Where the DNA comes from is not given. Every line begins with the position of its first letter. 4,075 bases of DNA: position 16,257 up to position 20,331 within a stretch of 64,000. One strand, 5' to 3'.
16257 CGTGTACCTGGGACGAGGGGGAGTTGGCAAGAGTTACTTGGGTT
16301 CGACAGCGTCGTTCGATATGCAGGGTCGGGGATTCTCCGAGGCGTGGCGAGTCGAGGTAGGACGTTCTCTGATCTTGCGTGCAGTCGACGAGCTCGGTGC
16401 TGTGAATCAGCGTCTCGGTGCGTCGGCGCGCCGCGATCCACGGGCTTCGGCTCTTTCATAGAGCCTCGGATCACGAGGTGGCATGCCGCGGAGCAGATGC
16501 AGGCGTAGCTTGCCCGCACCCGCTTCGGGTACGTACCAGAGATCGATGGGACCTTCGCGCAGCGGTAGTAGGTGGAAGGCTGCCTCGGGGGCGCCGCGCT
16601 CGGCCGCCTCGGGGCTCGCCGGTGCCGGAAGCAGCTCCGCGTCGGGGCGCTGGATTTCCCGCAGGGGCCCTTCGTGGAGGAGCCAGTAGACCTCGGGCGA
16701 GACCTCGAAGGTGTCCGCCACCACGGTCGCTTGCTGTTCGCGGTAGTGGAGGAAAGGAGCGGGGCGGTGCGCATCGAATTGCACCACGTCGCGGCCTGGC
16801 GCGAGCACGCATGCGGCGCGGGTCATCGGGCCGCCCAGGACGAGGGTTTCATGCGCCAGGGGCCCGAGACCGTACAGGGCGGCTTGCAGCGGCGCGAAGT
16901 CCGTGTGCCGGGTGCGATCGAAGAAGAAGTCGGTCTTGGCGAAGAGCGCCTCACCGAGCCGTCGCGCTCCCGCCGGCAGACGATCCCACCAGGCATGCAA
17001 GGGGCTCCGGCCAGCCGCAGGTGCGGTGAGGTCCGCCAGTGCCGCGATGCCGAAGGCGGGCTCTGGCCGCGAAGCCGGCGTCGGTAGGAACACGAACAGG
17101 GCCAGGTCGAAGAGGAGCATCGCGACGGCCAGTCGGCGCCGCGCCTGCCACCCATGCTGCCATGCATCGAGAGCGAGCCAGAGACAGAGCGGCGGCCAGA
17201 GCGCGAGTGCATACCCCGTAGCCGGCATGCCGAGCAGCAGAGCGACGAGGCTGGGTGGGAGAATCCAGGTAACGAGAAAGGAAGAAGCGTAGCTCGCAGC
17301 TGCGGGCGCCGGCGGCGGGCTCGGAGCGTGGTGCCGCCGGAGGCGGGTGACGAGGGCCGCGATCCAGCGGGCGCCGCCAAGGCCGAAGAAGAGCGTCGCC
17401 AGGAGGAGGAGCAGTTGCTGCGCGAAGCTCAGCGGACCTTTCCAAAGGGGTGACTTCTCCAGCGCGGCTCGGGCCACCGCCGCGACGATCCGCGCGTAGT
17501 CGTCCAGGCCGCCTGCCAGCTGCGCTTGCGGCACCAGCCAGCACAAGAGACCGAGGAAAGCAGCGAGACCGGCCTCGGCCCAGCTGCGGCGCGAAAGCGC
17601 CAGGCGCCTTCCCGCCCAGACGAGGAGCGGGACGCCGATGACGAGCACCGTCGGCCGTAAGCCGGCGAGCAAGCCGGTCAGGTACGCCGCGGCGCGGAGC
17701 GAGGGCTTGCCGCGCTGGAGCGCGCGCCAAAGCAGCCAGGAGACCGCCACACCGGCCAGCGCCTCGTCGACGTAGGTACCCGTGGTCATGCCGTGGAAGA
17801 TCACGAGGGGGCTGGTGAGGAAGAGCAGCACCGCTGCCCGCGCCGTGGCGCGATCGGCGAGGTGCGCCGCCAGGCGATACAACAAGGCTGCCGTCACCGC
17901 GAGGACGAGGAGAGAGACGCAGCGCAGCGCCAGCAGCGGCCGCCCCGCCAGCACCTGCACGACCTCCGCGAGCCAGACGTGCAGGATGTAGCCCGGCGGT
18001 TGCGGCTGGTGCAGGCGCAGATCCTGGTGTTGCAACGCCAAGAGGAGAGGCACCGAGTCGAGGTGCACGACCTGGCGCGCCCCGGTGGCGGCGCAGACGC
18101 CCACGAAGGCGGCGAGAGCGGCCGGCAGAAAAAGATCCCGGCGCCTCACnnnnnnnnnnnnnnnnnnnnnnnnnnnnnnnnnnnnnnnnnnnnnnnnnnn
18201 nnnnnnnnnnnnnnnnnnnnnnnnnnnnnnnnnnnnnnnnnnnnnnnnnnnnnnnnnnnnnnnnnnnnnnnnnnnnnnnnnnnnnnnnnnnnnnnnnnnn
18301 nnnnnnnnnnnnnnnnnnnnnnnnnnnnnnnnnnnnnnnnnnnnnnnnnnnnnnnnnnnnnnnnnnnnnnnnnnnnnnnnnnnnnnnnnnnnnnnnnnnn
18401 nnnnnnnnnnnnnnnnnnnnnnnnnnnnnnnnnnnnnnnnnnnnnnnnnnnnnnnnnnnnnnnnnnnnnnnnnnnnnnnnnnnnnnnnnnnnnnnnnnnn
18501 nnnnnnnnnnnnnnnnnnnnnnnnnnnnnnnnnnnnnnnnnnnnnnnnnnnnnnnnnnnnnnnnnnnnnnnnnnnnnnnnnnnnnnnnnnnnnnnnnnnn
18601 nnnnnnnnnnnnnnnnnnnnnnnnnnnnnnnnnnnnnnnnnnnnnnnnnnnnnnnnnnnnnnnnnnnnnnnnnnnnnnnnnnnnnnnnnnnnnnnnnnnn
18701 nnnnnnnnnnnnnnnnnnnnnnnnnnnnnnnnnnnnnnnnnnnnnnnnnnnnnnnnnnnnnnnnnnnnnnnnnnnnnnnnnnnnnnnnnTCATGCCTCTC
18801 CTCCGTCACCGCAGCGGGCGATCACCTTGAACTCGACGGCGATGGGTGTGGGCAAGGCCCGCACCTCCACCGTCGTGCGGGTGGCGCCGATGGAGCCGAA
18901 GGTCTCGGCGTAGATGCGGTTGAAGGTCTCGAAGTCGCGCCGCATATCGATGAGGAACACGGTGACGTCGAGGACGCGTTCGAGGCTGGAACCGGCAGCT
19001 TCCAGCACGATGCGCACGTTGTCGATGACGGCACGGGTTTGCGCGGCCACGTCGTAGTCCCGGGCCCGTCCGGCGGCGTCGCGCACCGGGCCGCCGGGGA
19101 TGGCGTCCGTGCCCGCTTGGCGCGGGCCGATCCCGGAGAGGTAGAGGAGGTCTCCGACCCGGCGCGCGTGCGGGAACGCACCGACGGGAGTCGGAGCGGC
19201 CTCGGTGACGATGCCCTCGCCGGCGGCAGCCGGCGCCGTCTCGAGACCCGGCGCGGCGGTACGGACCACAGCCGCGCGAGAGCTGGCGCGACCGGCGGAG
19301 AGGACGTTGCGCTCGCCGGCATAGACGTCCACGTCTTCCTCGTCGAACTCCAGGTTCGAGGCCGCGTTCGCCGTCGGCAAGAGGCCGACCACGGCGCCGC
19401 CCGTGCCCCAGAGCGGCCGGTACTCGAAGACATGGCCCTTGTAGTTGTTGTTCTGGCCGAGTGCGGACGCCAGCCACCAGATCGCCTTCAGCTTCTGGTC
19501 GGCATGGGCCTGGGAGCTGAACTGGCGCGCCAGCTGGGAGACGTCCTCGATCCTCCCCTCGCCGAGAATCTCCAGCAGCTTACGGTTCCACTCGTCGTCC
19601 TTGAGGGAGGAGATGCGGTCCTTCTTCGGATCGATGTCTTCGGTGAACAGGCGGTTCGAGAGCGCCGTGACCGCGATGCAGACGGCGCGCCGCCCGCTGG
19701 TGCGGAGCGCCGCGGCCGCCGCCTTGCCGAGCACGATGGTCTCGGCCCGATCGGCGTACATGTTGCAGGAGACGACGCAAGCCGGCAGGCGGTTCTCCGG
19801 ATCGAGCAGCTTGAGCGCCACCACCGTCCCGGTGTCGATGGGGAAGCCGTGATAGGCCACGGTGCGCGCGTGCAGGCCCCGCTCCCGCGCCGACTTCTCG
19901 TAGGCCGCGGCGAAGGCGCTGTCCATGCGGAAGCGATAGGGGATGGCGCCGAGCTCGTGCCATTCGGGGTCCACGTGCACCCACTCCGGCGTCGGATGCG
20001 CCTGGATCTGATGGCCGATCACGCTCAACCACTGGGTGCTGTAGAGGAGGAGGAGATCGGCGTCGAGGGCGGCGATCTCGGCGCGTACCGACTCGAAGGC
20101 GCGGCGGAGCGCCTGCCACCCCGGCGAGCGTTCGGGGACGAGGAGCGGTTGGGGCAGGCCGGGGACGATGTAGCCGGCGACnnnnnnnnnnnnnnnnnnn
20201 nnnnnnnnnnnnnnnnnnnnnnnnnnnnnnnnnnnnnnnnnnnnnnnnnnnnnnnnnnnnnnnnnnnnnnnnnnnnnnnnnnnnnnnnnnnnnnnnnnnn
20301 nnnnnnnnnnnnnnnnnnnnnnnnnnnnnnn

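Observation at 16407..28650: Aminophenol / kynurenine-type catabolic cluster lacking kynureninase and a cupin 3-HAA dioxygenase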

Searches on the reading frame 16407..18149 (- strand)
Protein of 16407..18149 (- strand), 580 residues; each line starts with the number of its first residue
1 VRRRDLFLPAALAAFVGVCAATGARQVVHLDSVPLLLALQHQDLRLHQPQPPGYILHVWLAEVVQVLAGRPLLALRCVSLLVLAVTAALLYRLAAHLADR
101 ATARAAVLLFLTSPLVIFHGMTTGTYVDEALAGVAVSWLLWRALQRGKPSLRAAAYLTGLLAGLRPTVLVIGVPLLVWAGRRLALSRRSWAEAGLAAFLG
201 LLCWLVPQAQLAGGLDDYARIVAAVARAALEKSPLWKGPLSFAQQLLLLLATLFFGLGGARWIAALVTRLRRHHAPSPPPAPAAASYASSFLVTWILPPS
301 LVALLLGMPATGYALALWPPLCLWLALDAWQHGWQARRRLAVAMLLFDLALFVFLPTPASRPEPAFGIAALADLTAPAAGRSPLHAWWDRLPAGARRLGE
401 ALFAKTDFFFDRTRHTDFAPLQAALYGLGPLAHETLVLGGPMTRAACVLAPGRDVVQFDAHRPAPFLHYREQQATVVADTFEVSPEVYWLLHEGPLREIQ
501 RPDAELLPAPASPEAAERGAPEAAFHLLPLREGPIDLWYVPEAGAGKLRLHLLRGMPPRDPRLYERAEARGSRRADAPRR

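Call 7: search_protein_families(library=pfam, proteins=[window:16407-18149:-], max_evalue=0.01)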
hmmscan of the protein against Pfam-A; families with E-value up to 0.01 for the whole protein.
window:16407-18149:- (580 aa): 2 families
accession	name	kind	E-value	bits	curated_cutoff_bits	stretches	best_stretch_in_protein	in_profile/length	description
PF13231.12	PMT_2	-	4.7e-08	33.8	26.1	1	55-199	4-152/160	Dolichyl-phosphate-mannose-protein mannosyltransferase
PF03901.23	Glyco_transf_22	-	0.0003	20.6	23.8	1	53-178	65-189/414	Alg9-like mannosyltransferase family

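Call 9: search_protein_families(library=ncbifam, proteins=[window:16407-18149:-], max_evalue=0.001)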
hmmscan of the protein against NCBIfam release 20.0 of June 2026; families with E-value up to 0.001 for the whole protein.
window:16407-18149:- (580 aa): 1 family
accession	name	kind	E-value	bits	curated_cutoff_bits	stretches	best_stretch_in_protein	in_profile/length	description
NF009784.2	PRK13279.1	equivalog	4.8e-06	25.4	567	1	58-162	66-172/539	lipid IV(A) 4-amino-4-deoxy-L-arabinosyltransferase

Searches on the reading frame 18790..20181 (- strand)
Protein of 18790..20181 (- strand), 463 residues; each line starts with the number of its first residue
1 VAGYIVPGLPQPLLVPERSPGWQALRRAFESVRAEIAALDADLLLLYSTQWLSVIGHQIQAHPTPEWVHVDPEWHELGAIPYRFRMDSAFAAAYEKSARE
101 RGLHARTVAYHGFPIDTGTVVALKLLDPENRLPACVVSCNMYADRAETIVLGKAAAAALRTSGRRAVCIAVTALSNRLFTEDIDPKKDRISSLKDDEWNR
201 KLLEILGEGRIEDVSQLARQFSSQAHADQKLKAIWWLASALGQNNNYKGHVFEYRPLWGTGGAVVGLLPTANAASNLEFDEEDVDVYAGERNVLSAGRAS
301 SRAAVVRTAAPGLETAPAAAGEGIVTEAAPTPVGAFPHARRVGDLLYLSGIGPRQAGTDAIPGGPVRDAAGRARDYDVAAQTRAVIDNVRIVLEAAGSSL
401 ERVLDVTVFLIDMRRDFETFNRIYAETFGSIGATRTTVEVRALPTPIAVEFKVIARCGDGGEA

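Call 18: find_related_loci(query=A1, collection=genome_contigs, flank=10000)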
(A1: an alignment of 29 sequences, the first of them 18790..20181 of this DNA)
Query A1 (463 aa) in genome_contigs; peptide patterns used: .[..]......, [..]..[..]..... (x = any residue, [..] = any of these).
262 stretches matched a pattern; 234 encode a relative of the query (tblastn E <= 1e-3); the best 80 are kept; 80 distinct loci.
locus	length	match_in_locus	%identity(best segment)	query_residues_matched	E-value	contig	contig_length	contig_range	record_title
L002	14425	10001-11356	80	1-460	0e+0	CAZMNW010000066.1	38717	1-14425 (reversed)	MAG TPA_asm: uncultured bacterium isolate binchicken_co165_391 genome assembly, contig: k141_904460, whole genome shotgu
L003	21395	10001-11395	71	1-459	0e+0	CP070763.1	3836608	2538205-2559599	MAG: Candidatus Latescibacterota bacterium isolate bin260 chromosome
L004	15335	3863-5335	69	1-455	0e+0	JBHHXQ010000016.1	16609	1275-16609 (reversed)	MAG: Candidatus Krumholzibacteriia bacterium isolate D_1_bin.29 NODE_1161_length_16609_cov_4.856711, whole genome shotgu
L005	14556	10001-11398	69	1-455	0e+0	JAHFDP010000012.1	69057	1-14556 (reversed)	MAG: Deltaproteobacteria bacterium isolate nzgw248 NODE_235_length_69058_cov_4.809377, whole genome shotgun sequence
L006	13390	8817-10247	67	1-455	0e+0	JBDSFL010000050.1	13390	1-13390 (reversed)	MAG: Thermoanaerobaculia bacterium isolate cluster1_bin.227 k127_3756409, whole genome shotgun sequence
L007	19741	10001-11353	68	1-454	0e+0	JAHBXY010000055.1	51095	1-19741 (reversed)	MAG: Planctomycetota bacterium isolate ACE_PLA31 PLA31_55, whole genome shotgun sequence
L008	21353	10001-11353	68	1-455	0e+0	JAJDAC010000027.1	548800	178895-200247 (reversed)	MAG: Candidatus Krumholzibacteriota bacterium isolate OFTM315 OFTM315_26, whole genome shotgun sequence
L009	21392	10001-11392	68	1-455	0e+0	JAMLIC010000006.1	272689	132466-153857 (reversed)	MAG: Planctomycetota bacterium isolate ACE_NR_PLAN1 ACE_NR_PLAN1_6, whole genome shotgun sequence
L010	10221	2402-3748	68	1-455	0e+0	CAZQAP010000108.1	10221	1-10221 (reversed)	MAG TPA_asm: uncultured Planctomycetales bacterium isolate binchicken_co253_204 genome assembly, contig: NODE_4936_lengt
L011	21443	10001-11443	67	1-455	0e+0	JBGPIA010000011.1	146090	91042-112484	MAG: Candidatus Krumholzibacteriia bacterium isolate OBJ_0618_7090110_345 k141_8278881_length_146090_cov_27.9917, whole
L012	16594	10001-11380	69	1-458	0e+0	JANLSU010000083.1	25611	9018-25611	MAG: bacterium isolate OTE_25_metabat_308 OTE_25_k141_3877492, whole genome shotgun sequence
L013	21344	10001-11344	69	3-454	0e+0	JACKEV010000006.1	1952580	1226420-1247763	MAG: Alphaproteobacteria bacterium isolate HK-STAS-MYXO-43 HK-STAS-MYXO-43_6, whole genome shotgun sequence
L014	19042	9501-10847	68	1-455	0e+0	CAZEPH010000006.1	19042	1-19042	MAG TPA_asm: uncultured bacterium isolate SRP173033_co3_64 genome assembly, contig: NODE_3448_length_19042_cov_5.406594,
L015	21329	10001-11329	65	1-455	0e+0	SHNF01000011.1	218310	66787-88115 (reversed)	MAG: Planctomycetota bacterium isolate Bin8 c_000000000020, whole genome shotgun sequence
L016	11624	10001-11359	64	1-457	0e+0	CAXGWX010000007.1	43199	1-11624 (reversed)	MAG TPA_asm: uncultured Bdellovibrionales bacterium isolate ERR594338_concoct_189 genome assembly, contig: ERZ11848501.1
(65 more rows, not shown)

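Call 57: search_protein_families(library=pfam, alignment_id=A3, max_evalue=0.00001)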
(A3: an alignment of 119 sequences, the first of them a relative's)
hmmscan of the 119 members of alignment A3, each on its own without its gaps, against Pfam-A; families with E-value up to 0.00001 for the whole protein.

A. member 1, L070:587-2041:- (485 aa): 1 family
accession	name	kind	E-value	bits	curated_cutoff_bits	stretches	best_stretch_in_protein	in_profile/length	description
PF03062.24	MBOAT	-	5.1e-24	85.6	27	1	160-355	80-292/337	MBOAT, membrane-bound O-acyltransferase family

B. families by the number of members that match (of 119 scanned): 105 families (the first 25 are shown)
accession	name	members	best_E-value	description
PF00106.31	adh_short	4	2e-51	short chain dehydrogenase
PF04199.19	Cyclase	4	6.1e-17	Putative cyclase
PF10604.15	Polyketide_cyc2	4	1.4e-10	Polyketide cyclase / dehydrase and lipid transport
PF03301.18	Trp_dioxygenase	3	8.9e-62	Tryptophan 2,3-dioxygenase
PF01370.27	Epimerase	3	3.5e-34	NAD dependent epimerase/dehydratase family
PF00005.33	ABC_tran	3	3.3e-32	ABC transporter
PF13460.12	NAD_binding_10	3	1.1e-25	NAD(P)H-binding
PF00583.31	Acetyltransf_1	3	9.9e-15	Acetyltransferase (GNAT) family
PF13508.13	Acetyltransf_7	3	2.8e-10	Acetyltransferase (GNAT) domain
PF00171.27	Aldedh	2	6.3e-145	Aldehyde dehydrogenase family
PF03068.20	PAD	2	1.9e-66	Protein-arginine deiminase (PAD)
PF13361.12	UvrD_C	2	1.5e-59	UvrD-like helicase C-terminal domain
PF00580.27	UvrD-helicase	2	3.3e-54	UvrD/REP helicase N-terminal domain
PF13561.12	adh_short_C2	2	4.1e-41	Enoyl-(Acyl carrier protein) reductase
PF00990.26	GGDEF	2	8.2e-39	Diguanylate cyclase, GGDEF domain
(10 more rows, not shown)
